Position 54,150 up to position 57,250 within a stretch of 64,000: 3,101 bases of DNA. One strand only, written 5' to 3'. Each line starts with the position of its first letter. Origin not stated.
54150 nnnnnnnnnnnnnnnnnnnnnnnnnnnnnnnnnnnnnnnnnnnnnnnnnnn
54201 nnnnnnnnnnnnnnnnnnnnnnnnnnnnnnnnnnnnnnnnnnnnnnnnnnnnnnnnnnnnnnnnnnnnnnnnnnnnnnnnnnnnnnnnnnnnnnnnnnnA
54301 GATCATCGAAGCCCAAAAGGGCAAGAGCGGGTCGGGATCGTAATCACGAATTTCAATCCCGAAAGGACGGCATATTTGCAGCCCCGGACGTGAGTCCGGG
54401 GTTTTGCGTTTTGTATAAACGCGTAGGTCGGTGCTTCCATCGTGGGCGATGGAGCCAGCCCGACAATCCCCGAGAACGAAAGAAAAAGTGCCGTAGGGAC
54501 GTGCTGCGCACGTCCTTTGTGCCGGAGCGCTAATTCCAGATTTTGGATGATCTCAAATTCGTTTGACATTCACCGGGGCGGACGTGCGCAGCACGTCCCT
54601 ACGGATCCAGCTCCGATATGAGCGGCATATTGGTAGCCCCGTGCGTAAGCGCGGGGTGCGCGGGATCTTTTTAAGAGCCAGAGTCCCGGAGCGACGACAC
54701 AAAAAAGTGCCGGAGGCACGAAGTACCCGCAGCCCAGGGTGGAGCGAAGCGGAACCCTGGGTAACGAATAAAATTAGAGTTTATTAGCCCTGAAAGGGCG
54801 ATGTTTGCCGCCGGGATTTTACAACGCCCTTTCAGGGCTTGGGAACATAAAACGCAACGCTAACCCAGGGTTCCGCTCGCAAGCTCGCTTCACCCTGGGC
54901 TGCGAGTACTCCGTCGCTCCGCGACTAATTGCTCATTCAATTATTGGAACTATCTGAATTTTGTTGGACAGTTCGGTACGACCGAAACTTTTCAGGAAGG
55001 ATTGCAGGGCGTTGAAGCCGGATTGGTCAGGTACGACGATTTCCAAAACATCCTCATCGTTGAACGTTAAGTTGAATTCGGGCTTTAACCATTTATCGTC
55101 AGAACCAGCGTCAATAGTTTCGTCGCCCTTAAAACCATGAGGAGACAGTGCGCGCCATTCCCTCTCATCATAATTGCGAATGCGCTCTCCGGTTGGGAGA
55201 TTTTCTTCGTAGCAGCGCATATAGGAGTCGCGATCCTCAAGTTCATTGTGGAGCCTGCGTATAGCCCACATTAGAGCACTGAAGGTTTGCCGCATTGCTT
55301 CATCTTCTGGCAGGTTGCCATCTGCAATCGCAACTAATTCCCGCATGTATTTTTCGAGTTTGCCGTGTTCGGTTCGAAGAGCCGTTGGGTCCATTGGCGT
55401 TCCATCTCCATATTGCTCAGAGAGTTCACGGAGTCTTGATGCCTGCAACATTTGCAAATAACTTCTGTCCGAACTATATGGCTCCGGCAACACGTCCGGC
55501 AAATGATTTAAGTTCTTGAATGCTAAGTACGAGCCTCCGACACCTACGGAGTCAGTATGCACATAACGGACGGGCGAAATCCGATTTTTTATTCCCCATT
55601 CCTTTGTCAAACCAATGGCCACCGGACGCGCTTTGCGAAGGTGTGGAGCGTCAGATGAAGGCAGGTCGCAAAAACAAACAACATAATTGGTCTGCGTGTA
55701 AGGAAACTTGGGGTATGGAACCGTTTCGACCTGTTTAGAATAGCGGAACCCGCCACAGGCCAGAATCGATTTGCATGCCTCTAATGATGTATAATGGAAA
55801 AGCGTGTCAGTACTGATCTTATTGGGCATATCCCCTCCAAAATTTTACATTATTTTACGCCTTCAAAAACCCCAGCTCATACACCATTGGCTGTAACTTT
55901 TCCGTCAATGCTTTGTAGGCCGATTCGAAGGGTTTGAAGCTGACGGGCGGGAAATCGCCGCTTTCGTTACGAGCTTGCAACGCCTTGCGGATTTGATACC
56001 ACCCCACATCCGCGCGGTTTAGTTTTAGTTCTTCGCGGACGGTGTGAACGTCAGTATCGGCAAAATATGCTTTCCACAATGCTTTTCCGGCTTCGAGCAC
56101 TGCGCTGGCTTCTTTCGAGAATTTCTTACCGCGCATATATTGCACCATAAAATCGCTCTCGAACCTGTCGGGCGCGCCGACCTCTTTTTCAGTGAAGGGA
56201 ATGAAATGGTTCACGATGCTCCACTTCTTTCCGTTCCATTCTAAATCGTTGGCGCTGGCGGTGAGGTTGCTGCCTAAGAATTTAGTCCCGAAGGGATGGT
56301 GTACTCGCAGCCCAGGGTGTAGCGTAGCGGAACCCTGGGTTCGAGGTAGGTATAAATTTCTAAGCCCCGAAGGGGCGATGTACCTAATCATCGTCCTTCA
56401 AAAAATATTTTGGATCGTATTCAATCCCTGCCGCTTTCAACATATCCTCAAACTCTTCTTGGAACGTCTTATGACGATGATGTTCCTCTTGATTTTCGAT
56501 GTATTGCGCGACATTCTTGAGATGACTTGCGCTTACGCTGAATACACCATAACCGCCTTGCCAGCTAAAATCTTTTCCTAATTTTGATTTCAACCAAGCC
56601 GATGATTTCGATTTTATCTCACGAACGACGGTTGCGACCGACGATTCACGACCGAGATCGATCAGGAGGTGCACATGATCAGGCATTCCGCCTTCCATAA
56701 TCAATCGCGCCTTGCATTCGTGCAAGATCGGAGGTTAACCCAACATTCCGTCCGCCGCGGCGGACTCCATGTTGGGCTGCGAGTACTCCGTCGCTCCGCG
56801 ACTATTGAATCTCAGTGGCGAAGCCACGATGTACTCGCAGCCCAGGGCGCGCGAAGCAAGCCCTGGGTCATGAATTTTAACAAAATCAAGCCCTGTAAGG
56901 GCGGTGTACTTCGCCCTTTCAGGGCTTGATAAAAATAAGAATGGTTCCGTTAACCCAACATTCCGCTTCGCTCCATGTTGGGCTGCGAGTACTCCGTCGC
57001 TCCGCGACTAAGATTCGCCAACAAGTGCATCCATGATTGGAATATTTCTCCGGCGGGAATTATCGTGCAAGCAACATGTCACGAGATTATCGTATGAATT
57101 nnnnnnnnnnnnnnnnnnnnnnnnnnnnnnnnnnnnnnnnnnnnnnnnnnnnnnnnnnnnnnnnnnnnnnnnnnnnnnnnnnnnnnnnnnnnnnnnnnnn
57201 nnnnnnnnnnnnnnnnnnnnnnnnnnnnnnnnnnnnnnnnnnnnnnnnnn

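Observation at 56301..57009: IS200/IS605-like element with an N-truncated HuH transposase plus tnpA-less MITE copies that sit at gene 3' ends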

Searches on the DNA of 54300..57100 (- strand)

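Call 7: search_rna_families(source=window, start=54300, end=57100, threshold=evalue, max_evalue=5)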
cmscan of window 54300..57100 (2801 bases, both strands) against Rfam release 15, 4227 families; matches with E-value up to 5: 6.
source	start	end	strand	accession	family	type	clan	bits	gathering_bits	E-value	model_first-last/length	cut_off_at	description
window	54355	54401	-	RF01687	Acido-Lenti-1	Gene; sRNA;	-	36.1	37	6.8e-06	1-46/46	no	Acido-Lenti-1 RNA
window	56814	56867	-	RF01687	Acido-Lenti-1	Gene; sRNA;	-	33.1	37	4.6e-05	1-46/46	no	Acido-Lenti-1 RNA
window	54706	54761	-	RF01687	Acido-Lenti-1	Gene; sRNA;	-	30.1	37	0.00029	1-46/46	no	Acido-Lenti-1 RNA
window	56954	57009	+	RF01687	Acido-Lenti-1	Gene; sRNA;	-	25.2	37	0.0062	1-46/46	no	Acido-Lenti-1 RNA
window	56284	56339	-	RF01687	Acido-Lenti-1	Gene; sRNA;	-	21.4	37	0.068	1-46/46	no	Acido-Lenti-1 RNA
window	54609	54656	-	RF01687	Acido-Lenti-1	Gene; sRNA;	-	20.7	37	0.11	1-46/46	no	Acido-Lenti-1 RNA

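Call 17: search_rna_families(source=L001, threshold=evalue, max_evalue=1)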
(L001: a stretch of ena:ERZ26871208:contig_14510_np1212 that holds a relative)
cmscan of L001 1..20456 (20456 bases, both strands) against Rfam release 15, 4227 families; matches with E-value up to 1: 9.
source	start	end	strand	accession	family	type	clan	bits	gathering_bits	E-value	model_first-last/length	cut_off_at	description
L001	766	846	-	RF00005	tRNA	Gene; tRNA;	CL00001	51.6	29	1.2e-08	1-71/71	no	tRNA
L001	4446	4575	+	RF02625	WsnRNA46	Gene; sRNA;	-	48.7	65.3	9.5e-08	1-151/151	no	Wolbachia sRNA 46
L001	13292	13338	+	RF01687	Acido-Lenti-1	Gene; sRNA;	-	41.3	37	2e-06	1-46/46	no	Acido-Lenti-1 RNA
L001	13197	13243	+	RF01687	Acido-Lenti-1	Gene; sRNA;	-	40.2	37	3.9e-06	1-46/46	no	Acido-Lenti-1 RNA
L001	10501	10556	+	RF01687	Acido-Lenti-1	Gene; sRNA;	-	32.3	37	0.00054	1-46/46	no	Acido-Lenti-1 RNA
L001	12804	12850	+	RF01687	Acido-Lenti-1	Gene; sRNA;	-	30.2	37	0.002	1-46/46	no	Acido-Lenti-1 RNA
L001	9899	9954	-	RF01687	Acido-Lenti-1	Gene; sRNA;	-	24.7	37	0.065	1-46/46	no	Acido-Lenti-1 RNA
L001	12748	12778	+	RF01687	Acido-Lenti-1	Gene; sRNA;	-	21.6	37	0.43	1-46/46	no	Acido-Lenti-1 RNA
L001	5723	5828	-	RF02901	AaHKsRNA41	Gene; sRNA;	-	20.2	97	0.81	1-187/187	no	Aggregatibacter sRNA 41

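Call 26: build_rna_model(alignment_id=A2, structure=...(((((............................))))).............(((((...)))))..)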
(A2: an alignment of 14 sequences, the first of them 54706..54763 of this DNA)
Model R1 built from alignment A2 (14 sequences, 69 columns); structure: as given.
model positions 54; base pairs 10; branch points 1; effective number of sequences 9.73; information 1.028 bits per position. Calibrated on 0.2 Mb of random sequence (short: E-values are rough).
structure used (alignment columns):
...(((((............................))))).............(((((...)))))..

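Call 27: search_with_rna_model(model_id=R1, sources=[window, L001, L005, L006, L007, L008, L009, L010, L011, L012, L013, L014, L015, L016], max_evalue=1)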
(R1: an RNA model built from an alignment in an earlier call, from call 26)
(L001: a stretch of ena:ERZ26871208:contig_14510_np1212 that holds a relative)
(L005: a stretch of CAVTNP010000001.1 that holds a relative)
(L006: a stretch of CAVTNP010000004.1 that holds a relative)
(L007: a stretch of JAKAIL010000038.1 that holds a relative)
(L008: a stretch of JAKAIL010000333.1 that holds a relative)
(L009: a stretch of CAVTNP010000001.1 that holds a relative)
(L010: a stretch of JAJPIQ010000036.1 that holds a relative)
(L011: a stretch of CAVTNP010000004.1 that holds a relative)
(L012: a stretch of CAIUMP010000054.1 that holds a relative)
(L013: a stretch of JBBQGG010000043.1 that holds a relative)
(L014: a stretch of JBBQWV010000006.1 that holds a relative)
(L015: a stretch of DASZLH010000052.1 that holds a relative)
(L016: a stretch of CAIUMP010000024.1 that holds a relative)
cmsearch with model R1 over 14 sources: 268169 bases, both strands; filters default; matches with E-value up to 1: 73.
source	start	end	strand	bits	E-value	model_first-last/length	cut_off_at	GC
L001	10499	10556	+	72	2.8e-17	1-54/54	no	0.64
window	54862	54926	+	69.8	1.1e-16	1-54/54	no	0.66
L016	10502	10559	+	69.7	1.2e-16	1-54/54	no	0.62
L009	10502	10559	+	69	1.7e-16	1-54/54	no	0.66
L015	1361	1418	+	68.9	1.9e-16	1-54/54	no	0.62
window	56284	56341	-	68.1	3.1e-16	1-54/54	no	0.62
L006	9900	9957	-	67.6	4e-16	1-54/54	no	0.62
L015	755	812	-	67.4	4.6e-16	1-54/54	no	0.66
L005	11580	11644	-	67.3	5e-16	1-54/54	no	0.66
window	56952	57009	+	66.7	7.2e-16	1-54/54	no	0.6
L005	9898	9955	-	66.2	1e-15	1-54/54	no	0.59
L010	9895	9952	-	66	1.1e-15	1-54/54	no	0.64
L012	1102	1159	+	65.6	1.4e-15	1-54/54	no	0.67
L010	10502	10574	+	65.3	1.7e-15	1-54/54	no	0.67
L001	13290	13338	+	65.3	1.7e-15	1-54/54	no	0.61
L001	9899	9956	-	64.8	2.3e-15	1-54/54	no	0.6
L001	13195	13243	+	63.9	4.2e-15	1-54/54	no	0.57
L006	10499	10556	+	63.5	5.4e-15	1-54/54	no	0.57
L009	13580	13637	+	63.4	5.5e-15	1-54/54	no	0.62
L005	11744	11801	+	62.8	8e-15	1-54/54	no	0.64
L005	10499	10556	+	62.8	8.2e-15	1-54/54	no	0.59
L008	689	746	+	62.2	1.2e-14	1-54/54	no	0.59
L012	363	438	-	62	1.4e-14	1-54/54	no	0.67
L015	2999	3063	-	61.3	2e-14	1-54/54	no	0.66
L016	12924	12981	+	61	2.5e-14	1-54/54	no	0.67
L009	9880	9955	-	60.4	3.7e-14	1-54/54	no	0.68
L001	12802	12850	+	60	4.6e-14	1-54/54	no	0.65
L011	10499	10571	+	59.5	6.3e-14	1-54/54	no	0.66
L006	11732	11780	+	57.6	2e-13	1-54/54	no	0.65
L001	12858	12946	-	57.5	2.1e-13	1-54/54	no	0.66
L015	3143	3200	+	57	2.9e-13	1-54/54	no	0.64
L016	9875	9950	-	56.6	3.7e-13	1-54/54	no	0.67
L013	11732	11789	+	56.5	4.1e-13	1-54/54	no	0.53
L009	13408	13482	-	55.3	8.5e-13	1-54/54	no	0.65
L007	712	778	+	54.4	1.5e-12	1-54/54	no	0.61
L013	10502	10559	+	52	6.7e-12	1-54/54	no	0.55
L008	755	810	-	50.3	1.8e-11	1-54/54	no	0.77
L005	8417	8465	-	48.9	4.5e-11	1-54/54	no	0.69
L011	13761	13835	-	48.5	5.7e-11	1-54/54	no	0.68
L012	1172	1229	-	46.4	2.1e-10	1-54/54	no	0.62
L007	787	842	-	45.9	2.8e-10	1-54/54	no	0.75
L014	9907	9954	-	45.4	3.8e-10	1-54/54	no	0.52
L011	13957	14055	+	45.1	4.5e-10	1-54/54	no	0.66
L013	9909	9956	-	43.4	1.3e-09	1-54/54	no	0.62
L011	9880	9955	-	43.1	1.6e-09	1-54/54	no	0.64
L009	10570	10654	-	42.7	2.1e-09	1-54/54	no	0.72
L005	11869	11917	+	41.6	4.1e-09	1-54/54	no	0.73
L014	10502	10559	+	41.3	4.8e-09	1-54/54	no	0.57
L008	2002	2040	-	41.2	5.3e-09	1-54/54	no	0.72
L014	10581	10638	+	38.9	2.2e-08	1-54/54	no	0.55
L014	10660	10718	+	35.4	1.9e-07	1-54/54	no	0.58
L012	961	1031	-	34.5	3.3e-07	1-54/54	no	0.54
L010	13677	13725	+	34.2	3.9e-07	1-54/54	no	0.57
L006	11938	11995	+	31.7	1.9e-06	1-54/54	no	0.59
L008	109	144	-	27.5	2.5e-05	1-54/54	no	0.64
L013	11657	11716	-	22.1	0.00072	1-54/54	no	0.52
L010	13530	13578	-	19.8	0.003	1-54/54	no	0.53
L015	3053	3122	+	19.6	0.0033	1-54/54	no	0.53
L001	7649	7701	-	19.2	0.0043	1-54/54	no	0.45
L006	11662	11708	+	17.2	0.014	1-54/54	no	0.66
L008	834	853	-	16.7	0.02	34-53/54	no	0.75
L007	118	168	-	16.1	0.03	1-54/54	no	0.65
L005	11634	11720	+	15.9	0.033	1-54/54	no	0.56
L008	169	188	-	15.9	0.034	34-53/54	no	0.75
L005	8486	8502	-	14.4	0.085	37-53/54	no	0.76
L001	2720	2736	-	13.6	0.14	37-53/54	no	0.76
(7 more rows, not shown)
